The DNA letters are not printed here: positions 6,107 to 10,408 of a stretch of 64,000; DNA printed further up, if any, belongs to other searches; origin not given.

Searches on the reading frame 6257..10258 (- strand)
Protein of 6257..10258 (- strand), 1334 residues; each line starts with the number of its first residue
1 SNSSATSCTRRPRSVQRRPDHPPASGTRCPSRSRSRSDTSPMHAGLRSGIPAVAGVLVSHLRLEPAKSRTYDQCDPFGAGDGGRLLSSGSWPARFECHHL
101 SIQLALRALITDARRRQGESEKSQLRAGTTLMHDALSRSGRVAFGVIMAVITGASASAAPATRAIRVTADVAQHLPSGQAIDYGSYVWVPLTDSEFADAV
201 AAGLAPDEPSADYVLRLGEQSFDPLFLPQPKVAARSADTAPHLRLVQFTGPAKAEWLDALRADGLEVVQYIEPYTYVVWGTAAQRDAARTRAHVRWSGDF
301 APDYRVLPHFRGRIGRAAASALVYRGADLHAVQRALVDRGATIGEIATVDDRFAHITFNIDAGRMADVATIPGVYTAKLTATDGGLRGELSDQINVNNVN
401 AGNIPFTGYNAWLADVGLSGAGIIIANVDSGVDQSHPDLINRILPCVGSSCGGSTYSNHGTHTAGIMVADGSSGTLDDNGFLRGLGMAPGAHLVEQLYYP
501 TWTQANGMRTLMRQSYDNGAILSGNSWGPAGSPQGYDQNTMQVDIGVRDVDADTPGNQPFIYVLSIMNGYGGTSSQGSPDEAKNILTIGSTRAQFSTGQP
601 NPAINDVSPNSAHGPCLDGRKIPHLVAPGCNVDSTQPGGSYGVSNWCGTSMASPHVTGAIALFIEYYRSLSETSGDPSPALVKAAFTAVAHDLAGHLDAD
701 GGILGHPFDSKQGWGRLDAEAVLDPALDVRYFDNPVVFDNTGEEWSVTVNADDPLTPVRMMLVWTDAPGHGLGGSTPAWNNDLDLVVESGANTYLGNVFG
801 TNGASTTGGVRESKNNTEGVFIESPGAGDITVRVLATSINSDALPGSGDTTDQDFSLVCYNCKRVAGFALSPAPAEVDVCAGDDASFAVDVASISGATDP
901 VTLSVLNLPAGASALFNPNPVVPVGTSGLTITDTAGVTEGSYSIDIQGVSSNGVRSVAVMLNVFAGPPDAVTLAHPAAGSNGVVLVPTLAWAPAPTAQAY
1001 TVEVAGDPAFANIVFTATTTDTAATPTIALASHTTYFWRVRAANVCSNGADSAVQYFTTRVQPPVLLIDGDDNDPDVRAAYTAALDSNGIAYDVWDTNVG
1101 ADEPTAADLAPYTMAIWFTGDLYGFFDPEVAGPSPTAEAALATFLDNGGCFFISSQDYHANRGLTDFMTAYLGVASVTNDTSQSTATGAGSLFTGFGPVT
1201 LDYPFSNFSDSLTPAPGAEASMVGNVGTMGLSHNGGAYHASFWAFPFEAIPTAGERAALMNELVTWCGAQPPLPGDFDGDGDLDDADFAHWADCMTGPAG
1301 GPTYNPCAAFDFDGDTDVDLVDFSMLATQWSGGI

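Call 41: search_protein_families(library=pfam, proteins=[window:6257-10258:-], max_evalue=0.001)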
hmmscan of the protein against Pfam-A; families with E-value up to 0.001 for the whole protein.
window:6257-10258:- (1334 aa): 1 family
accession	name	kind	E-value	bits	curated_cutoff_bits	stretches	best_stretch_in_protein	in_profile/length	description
PF00082.27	Peptidase_S8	-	8.8e-30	104.4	21.8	1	420-699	1-274/288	Subtilase family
